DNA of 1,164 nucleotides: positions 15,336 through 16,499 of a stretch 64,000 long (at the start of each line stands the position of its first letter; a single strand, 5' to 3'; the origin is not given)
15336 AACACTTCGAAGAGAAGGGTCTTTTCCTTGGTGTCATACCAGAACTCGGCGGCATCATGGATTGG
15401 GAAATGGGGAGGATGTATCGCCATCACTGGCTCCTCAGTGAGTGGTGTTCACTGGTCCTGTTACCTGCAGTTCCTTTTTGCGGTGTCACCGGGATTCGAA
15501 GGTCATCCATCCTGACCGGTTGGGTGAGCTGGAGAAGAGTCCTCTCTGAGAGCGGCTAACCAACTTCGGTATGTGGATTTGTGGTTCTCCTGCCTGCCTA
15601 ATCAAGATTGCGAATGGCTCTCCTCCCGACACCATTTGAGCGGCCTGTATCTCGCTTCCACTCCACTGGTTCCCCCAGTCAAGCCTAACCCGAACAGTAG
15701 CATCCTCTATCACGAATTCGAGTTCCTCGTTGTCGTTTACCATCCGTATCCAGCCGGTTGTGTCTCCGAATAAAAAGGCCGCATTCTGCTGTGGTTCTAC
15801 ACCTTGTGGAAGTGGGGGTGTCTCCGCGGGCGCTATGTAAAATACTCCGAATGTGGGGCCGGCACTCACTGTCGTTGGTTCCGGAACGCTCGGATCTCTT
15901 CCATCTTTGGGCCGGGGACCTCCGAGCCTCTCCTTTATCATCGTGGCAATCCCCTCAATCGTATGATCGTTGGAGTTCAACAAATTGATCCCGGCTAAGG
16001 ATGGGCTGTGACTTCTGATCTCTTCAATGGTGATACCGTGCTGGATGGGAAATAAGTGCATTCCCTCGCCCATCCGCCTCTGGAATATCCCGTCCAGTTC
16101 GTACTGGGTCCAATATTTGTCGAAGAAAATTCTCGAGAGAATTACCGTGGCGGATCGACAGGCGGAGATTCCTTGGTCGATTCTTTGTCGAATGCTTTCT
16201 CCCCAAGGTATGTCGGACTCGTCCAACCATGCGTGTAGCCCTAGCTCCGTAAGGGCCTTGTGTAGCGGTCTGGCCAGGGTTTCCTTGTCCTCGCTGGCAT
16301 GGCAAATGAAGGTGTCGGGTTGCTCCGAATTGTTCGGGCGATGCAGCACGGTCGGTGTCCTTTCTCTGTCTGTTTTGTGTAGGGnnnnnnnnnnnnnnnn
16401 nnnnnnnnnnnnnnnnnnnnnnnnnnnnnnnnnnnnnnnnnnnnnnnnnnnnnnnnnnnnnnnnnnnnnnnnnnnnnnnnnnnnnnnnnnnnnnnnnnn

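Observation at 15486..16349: TIR-domain gene wedged between the methyltransferase and the helicase, with an unrecognised C-terminal domain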

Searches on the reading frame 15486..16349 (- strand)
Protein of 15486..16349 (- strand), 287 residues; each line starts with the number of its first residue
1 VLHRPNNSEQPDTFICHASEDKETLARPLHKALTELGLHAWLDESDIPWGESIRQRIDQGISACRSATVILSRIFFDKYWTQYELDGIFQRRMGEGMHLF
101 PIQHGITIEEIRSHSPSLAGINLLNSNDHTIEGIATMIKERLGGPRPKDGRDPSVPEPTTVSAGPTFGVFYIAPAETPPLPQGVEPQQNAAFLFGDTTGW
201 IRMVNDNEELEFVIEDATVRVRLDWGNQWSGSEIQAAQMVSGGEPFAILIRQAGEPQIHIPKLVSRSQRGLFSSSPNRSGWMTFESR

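Call 5: search_protein_families(library=pfam, proteins=[window:15486-16349:-], max_evalue=0.01)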
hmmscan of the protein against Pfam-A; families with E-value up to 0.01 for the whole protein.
window:15486-16349:- (287 aa): 2 families
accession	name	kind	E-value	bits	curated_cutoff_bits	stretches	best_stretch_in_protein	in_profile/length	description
PF13676.11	TIR_2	-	4.7e-16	59.8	28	1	14-107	2-93/122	TIR domain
PF01582.25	TIR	-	3.2e-09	37.3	21.3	1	14-112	5-104/179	TIR domain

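Call 6: search_protein_families(library=padloc, proteins=[window:15486-16349:-], max_evalue=0.01)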
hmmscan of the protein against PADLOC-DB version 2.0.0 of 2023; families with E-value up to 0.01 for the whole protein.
window:15486-16349:- (287 aa): 9 families
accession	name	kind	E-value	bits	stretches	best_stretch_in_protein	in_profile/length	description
PDLC05062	PDC-S66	-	8e-49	164.6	1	6-140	144-278/282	-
PDLC00417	ThsB1|ThsB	-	2.3e-23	81.1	1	5-137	161-294/303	TIR-like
PDLC00424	ThsB1|ThsB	-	1e-14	52.9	1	11-140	102-230/234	TIR-like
PDLC02962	RT-TIR_XII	-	6.7e-12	43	1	8-141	343-475/478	single gene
PDLC02012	SAVED5--SAVED_TIR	-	3.3e-09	34.4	1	12-109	15-109/404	-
PDLC02961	RT-TIR_XII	-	2.7e-08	31.2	1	8-140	345-470/475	single gene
PDLC00728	Effector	-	0.002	15.1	1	12-71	11-69/432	TIR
PDLC00727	Effector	-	0.0058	13.1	1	13-71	176-233/590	TIR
PDLC02421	Aga_TIR-PNTD1-PNTD2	-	0.0059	13.7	1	14-67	7-62/430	Class I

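Call 8: find_homologous_proteins(query=window:15486-16349:-, max_evalue=0.001)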
Query window:15486-16349:- (287 aa): 165 proteins with E <= 0.001 among 639 candidates; the best 120 are listed.
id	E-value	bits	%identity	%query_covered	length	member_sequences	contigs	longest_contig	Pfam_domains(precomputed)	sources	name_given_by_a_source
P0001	1.5e-194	663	100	100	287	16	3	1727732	PF01582.26,PF13676.12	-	-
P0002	6.7e-173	592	90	100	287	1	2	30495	PF01582.26,PF13676.12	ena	-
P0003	1.2e-149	515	80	100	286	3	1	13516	PF01582.26,PF13676.12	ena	-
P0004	7.0e-142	490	74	99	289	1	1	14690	PF01582.26,PF13676.12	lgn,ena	-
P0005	1.7e-126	439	68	99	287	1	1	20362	PF01582.26,PF13676.12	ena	-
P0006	2.7e-121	422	67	98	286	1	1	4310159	PF01582.26,PF13676.12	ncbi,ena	-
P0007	2.9e-120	419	66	99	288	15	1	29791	PF01582.26,PF13676.12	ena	-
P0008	3.7e-116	405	63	98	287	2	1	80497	PF01582.26,PF13676.12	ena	-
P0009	1.3e-115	404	65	97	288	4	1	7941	PF01582.26,PF13676.12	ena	-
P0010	3.4e-109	383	61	99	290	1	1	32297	PF01582.26,PF13676.12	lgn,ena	-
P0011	8.0e-109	381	61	99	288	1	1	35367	PF01582.26,PF13676.12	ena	-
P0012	2.6e-108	380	68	88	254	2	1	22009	PF01582.26,PF13676.12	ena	-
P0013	3.3e-106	373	60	99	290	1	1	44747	PF01582.26,PF13676.12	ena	-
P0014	4.5e-106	372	60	99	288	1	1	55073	PF01582.26,PF13676.12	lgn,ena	-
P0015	1.4e-103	364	59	98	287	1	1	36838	PF01582.26,PF13676.12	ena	-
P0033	7.6e-94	332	55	100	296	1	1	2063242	PF01582.26,PF13676.12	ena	-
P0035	9.5e-94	332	54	97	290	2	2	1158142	PF01582.26,PF13676.12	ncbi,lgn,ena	-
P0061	1.3e-90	322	52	99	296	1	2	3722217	PF01582.26,PF13676.12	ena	-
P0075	5.6e-89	316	52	98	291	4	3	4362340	PF01582.26,PF13676.12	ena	-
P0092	4.6e-86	307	51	98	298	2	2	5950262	PF01582.26,PF13676.12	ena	-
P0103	1.8e-82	295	49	99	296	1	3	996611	PF01582.26,PF13676.12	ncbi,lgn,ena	-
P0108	2.6e-78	281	50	96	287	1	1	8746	PF01582.26,PF13676.12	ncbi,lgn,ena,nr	ncbi:MAG: toll/interleukin-1 receptor domain-containing protein [Chloroflexi bacterium]|nr:toll/inte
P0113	4.2e-72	261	56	78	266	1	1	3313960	PF01582.26,PF13676.12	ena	-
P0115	6.0e-69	250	47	91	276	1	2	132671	PF01582.26,PF13676.12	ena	-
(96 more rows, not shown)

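Call 9: find_encoding_contigs(protein=P0006, flank=10000, max_places=2)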
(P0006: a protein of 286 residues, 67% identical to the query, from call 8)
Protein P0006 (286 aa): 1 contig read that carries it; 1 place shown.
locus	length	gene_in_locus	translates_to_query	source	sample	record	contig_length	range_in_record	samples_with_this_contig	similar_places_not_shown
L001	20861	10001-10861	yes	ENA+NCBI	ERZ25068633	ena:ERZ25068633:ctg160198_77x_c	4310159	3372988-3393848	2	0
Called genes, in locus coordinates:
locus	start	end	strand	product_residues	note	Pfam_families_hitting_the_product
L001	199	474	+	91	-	-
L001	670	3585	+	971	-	PF04465:DUF499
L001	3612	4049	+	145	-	PF24728:DUF7680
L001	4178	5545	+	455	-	PF18928:DUF5677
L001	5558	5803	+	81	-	PF06634:DUF1156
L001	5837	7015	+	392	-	PF13546:DDE_5, PF01609:DDE_Tnp_1 (weak)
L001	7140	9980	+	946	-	PF01555:N6_N4_Mtase (weak)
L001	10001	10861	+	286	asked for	PF01582:TIR (weak), PF13676:TIR_2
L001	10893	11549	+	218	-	-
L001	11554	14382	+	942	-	PF13091:PLDc_2, PF00176:SNF2-rel_dom, PF00270:DEAD (weak), PF04851:ResIII (weak), PF00271:Helicase_C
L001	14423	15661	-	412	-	-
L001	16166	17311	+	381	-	-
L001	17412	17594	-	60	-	-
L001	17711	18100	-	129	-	-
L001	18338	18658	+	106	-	-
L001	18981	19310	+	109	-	-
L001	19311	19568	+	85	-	PF04255:DUF433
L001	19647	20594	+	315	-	PF05685:Uma2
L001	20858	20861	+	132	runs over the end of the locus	PF13650:Asp_protease_2 (weak), PF13975:gag-asp_proteas (weak)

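Call 10: find_encoding_contigs(protein=P0035, flank=10000, max_places=2)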
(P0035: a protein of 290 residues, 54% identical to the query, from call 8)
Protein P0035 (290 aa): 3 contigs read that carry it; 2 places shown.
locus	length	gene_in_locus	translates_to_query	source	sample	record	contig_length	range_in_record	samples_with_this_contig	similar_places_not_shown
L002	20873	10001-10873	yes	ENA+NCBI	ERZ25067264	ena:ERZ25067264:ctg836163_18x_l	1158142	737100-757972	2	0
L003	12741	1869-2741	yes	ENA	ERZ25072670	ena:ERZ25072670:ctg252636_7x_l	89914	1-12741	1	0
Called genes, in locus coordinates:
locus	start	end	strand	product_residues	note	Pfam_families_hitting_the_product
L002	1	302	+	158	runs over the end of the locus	PF07719:TPR_2 (faint), PF13371:TPR_9 (faint), PF13428:TPR_14 (faint), PF13432:TPR_16 (faint), PF14559:TPR_19 (faint), PF13431:TPR_17 (faint), PF13174:TPR_6 (faint)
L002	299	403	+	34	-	-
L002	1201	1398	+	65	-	-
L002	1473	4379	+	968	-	PF04465:DUF499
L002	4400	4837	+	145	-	PF24728:DUF7680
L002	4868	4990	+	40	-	-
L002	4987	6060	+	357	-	-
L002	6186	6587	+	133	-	-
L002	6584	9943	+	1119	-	PF20215:DUF6575 (weak), PF06634:DUF1156, PF01555:N6_N4_Mtase (weak)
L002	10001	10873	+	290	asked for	PF01582:TIR (weak), PF13676:TIR_2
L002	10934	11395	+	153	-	-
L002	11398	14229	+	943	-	PF13091:PLDc_2 (weak), PF00176:SNF2-rel_dom, PF00270:DEAD (weak), PF04851:ResIII (weak), PF00271:Helicase_C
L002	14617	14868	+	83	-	-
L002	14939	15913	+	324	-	-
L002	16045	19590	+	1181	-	PF13289:SIR2_2, PF13212:DUF4020 (faint)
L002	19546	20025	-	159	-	-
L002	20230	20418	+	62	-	-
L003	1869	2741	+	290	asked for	PF01582:TIR (weak), PF13676:TIR_2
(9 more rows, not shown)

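Call 11: find_encoding_contigs(protein=P0103, flank=10000, max_places=2)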
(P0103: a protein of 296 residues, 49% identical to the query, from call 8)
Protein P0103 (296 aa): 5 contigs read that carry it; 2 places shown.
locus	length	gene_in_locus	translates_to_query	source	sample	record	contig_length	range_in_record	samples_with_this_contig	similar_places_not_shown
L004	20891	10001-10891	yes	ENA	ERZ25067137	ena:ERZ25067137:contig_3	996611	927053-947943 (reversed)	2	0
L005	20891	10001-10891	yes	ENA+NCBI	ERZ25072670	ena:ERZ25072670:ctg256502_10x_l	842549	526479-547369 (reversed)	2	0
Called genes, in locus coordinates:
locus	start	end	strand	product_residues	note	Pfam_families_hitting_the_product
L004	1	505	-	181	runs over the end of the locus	PF03786:UxuA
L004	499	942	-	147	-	PF03786:UxuA (weak)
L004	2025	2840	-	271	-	-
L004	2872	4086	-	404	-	PF02515:CoA_transf_3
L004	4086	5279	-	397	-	PF02515:CoA_transf_3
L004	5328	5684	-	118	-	PF05942:PaREP1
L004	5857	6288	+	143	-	PF04434:SWIM (weak)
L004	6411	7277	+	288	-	PF22691:Thiolase_C_1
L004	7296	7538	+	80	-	PF22691:Thiolase_C_1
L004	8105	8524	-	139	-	PF12172:zf-ChsH2, PF01796:OB_ChsH2_C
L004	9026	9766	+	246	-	PF01863:YgjP-like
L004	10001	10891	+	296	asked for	PF01582:TIR, PF13676:TIR_2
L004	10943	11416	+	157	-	-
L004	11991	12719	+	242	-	PF02585:PIG-L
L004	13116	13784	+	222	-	PF08713:DNA_alkylation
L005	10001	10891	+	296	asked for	PF01582:TIR, PF13676:TIR_2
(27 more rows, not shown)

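Call 13: find_encoding_contigs(protein=P0108, flank=10000, max_places=2)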
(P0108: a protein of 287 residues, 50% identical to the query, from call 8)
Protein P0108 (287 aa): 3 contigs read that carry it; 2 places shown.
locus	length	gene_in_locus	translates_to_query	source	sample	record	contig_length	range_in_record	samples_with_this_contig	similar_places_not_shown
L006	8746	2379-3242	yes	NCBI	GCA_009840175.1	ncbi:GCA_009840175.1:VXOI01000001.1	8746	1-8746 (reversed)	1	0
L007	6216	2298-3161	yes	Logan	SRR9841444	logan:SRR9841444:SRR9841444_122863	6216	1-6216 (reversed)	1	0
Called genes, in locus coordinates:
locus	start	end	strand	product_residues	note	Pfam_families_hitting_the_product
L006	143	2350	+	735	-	PF01555:N6_N4_Mtase (weak)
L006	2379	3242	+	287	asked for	PF01582:TIR (weak), PF13676:TIR_2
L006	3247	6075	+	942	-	PF13091:PLDc_2 (weak), PF00176:SNF2-rel_dom, PF00270:DEAD (weak), PF04851:ResIII (weak), PF00271:Helicase_C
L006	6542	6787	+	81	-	PF01381:HTH_3 (weak), PF13443:HTH_26 (weak)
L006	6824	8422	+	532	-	-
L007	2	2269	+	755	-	?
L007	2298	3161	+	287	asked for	PF01582:TIR (weak), PF13676:TIR_2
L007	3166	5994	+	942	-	PF13091:PLDc_2 (weak), PF00176:SNF2-rel_dom, PF00270:DEAD (weak), PF04851:ResIII (weak), PF00271:Helicase_C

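Call 14: find_encoding_contigs(protein=P0115, flank=10000, max_places=2)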
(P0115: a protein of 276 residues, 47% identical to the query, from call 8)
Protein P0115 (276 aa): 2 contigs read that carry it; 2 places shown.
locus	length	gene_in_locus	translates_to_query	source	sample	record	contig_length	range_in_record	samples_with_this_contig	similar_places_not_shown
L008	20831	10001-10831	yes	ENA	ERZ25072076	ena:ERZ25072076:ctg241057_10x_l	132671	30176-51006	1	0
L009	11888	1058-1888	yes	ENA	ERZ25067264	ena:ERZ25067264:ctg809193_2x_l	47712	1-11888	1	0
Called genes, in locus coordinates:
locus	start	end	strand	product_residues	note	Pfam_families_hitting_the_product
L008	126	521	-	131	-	-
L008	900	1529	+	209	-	-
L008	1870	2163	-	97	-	-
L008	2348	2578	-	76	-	-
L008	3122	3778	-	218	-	PF12705:PDDEXK_1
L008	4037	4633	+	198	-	PF00239:Resolvase, PF02796:HTH_7 (faint)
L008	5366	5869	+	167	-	PF18736:pEK499_p136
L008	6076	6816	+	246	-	PF07505:DUF5131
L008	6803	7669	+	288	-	-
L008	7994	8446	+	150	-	PF00583:Acetyltransf_1, PF13508:Acetyltransf_7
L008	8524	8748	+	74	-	-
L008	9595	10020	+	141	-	PF13358:DDE_3 (weak)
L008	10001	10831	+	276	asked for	PF01582:TIR, PF13676:TIR_2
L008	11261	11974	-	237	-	PF01695:IstB_IS21, PF00308:Bac_DnaA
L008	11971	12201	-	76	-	-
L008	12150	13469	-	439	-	PF22483:Mu-transpos_C_2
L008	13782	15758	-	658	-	PF13175:AAA_15, PF13304:AAA_21 (weak)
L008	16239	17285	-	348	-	PF13546:DDE_5, PF01609:DDE_Tnp_1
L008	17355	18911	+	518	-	PF13392:HNH_3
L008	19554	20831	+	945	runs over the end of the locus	PF13482:RNase_H_2, PF13086:AAA_11 (faint), PF13604:AAA_30 (weak), PF13087:AAA_12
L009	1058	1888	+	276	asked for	PF01582:TIR, PF13676:TIR_2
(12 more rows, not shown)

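Call 15: find_encoding_contigs(protein=P0061, flank=10000, max_places=2)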
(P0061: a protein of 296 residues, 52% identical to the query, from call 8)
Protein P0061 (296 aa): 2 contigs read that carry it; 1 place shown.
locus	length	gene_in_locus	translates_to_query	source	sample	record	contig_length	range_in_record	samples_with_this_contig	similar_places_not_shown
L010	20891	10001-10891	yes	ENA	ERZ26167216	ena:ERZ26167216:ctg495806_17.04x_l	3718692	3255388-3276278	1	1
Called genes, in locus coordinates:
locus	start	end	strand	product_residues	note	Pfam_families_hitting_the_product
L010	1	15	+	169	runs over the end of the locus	PF01381:HTH_3, PF13413:HTH_25 (faint)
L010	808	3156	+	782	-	PF04465:DUF499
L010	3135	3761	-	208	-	PF13358:DDE_3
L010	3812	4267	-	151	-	PF13384:HTH_23 (faint), PF13551:HTH_29, PF13565:HTH_32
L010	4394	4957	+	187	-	-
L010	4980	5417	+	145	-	PF24728:DUF7680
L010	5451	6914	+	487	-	PF18928:DUF5677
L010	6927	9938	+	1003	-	PF06634:DUF1156, PF01555:N6_N4_Mtase (weak)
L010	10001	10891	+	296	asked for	PF01582:TIR, PF13676:TIR_2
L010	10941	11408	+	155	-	-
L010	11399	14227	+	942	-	PF13091:PLDc_2, PF00176:SNF2-rel_dom, PF00270:DEAD (faint), PF04851:ResIII, PF00271:Helicase_C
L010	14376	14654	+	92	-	PF01527:HTH_Tnp_1, PF13384:HTH_23 (weak), PF13551:HTH_29, PF13518:HTH_28 (weak)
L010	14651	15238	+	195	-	PF13276:HTH_21, PF00665:rve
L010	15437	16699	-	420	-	PF01548:DEDD_Tnp_IS110, PF02371:Transposase_20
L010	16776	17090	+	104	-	PF13683:rve_3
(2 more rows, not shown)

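Call 18: search_solved_structures(query=A2, max_evalue=1, show_alignments=2)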
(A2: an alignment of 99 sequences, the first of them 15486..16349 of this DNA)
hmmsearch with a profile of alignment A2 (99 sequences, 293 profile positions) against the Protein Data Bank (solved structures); distinct sequences matched with E-value up to 1: 45.
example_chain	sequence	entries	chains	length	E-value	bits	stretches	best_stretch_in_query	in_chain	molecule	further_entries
8g83_A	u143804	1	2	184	6.3e-54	186.2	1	9-144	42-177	NAD(+) hydrolase AbTIR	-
7uwg_A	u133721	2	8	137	7.5e-54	185.9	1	9-140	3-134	Molecular chaperone Tir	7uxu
7uxr_A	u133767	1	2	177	2.6e-50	174.4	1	8-139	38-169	TIR domain protein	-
4lzp_B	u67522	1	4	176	4.6e-44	153.8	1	5-139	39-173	Putative uncharacterized protein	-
4c7m_A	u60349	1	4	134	1.4e-43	152.2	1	10-139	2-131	Toll/interleukin-1 receptor domain-containing protein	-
4lqc_A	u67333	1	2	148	1.9e-43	151.8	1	7-146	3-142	TcpB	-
3h16_A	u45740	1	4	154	6.1e-39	137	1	10-140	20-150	TIR protein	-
7jlv_A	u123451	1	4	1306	8.5e-10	41.4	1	6-114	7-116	Disease resistance protein Roq1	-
7jlu_A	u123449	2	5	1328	8.7e-10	41.3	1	6-114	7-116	Disease resistance protein Roq1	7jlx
9mud_K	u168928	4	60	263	2.9e-08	36.3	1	11-102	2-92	Cat1 (CRISPR associated TIR 1) pentagonal filament | Cat1 (CRISPR associated TIR 1) pentagonal filament assembly | Cat1 (CRISPR-associated TIR 1)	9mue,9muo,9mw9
3jrn_A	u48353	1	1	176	3.6e-08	36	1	7-134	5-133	AT1G72930 protein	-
5ku7_A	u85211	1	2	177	1e-06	31.3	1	7-118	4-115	TIR-NB-LRR type resistance protein RPV1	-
1fyv_A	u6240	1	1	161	5.8e-06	28.8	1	6-85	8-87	TOLL-LIKE RECEPTOR 1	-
7nuw_A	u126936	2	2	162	5.9e-06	28.7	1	6-85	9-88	Toll-like receptor 1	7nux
7nt7_A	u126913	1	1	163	5.9e-06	28.7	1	6-85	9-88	Toll-like receptor 1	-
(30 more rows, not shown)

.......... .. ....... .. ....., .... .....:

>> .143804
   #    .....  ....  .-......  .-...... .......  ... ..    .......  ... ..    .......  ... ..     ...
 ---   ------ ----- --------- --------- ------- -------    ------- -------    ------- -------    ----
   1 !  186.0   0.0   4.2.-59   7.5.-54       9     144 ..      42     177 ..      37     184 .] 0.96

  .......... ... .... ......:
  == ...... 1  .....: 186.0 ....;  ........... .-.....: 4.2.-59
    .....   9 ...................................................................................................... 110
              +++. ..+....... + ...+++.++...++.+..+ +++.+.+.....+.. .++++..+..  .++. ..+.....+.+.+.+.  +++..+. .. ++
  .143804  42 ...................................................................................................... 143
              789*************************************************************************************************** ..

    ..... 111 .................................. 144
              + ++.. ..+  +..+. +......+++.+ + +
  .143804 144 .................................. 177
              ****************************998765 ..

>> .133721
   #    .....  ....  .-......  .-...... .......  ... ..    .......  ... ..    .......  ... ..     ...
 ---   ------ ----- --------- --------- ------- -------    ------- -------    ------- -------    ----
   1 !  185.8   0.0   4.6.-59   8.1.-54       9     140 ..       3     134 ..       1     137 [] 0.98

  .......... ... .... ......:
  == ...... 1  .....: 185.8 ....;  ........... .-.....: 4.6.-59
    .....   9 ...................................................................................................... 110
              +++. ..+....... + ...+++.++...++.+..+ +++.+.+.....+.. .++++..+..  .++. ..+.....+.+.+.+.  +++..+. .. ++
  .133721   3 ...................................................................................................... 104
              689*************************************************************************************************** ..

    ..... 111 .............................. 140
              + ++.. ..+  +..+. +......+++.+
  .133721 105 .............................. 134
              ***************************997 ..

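Call 28: predict_structure(alignment_id=A2)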
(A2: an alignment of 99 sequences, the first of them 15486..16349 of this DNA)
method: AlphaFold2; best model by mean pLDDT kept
length: 287 residues; sequences in the alignment: 99
mean_pLDDT: 74.8   pTM: 0.49
mean pLDDT of the five models: 74.8, 70.6, 70.3, 70.2, 70.2
residues with pLDDT >= 90: 58; 70-90: 147; 50-70: 41; < 50: 41
segments of 3 or more residues with pLDDT < 50: 1-8, 147-164, 193-196, 273-277
pLDDT, mean of each block of 10 residues (from residue 1): 41 86 90 90 60 71 87 80 66 80 88 80 87 92 56 32 67 90 71 55 82 85 71 80 87 86 76 53 83
secondary structure, 60 per line:
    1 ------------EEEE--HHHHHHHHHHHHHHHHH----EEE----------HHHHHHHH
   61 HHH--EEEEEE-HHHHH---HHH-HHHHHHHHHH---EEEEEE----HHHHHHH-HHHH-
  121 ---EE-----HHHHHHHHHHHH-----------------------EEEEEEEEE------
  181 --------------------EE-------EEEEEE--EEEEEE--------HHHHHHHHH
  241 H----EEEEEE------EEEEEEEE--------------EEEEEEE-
elements in order: E13-16 H19-35 E40-42 H53-63 E66-71 H73-77 H85-94 E98-103 H108-114 H116-119 H131-142 E166-174 E210-215 E218-223 H232-241 E246-251 E258-265 E280-286

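Call 40: search_protein_families(library=pfam, proteins=[L001:10893-11549:+, L002:4987-6060:+, L002:6186-6587:+], max_evalue=0.01)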
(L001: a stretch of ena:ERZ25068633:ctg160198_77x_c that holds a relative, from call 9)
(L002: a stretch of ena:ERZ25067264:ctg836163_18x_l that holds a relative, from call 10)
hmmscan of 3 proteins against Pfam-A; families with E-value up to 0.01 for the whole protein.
L001:10893-11549:+ (218 aa): 1 family
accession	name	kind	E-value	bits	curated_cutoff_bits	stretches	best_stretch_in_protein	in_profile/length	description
PF15050.11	SCIMP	-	0.0028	18.5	27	1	104-140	19-55/132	SCIMP protein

L002:4987-6060:+ (357 aa): 0 families

L002:6186-6587:+ (133 aa): 0 families

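Call 51: find_related_loci(query=A2, collection=viral_contigs, flank=8000)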
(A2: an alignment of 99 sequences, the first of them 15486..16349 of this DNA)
Query A2 (287 aa) in viral_contigs; peptide patterns used: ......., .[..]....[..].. (x = any residue, [..] = any of these).
44 stretches matched a pattern; 10 encode a relative of the query (tblastn E <= 1e-3); 10 distinct loci.
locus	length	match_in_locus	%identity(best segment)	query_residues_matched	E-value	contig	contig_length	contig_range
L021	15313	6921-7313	45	12-142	3e-34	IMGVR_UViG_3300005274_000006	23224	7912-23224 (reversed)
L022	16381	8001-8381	45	12-138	9e-30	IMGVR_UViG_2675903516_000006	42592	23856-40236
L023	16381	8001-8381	45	12-138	9e-30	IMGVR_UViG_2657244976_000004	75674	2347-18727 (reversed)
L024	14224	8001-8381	45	12-138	9e-30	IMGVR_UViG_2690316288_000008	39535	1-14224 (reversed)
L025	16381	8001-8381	45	12-138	9e-30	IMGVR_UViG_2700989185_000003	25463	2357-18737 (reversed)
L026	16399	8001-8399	40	13-145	4e-29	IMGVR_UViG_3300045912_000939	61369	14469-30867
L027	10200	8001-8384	38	12-138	3e-24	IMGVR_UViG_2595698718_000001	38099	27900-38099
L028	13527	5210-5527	44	12-119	9e-23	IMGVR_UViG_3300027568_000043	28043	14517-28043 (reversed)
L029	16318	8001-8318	44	12-119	9e-23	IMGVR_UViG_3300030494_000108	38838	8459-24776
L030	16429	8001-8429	39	12-155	5e-23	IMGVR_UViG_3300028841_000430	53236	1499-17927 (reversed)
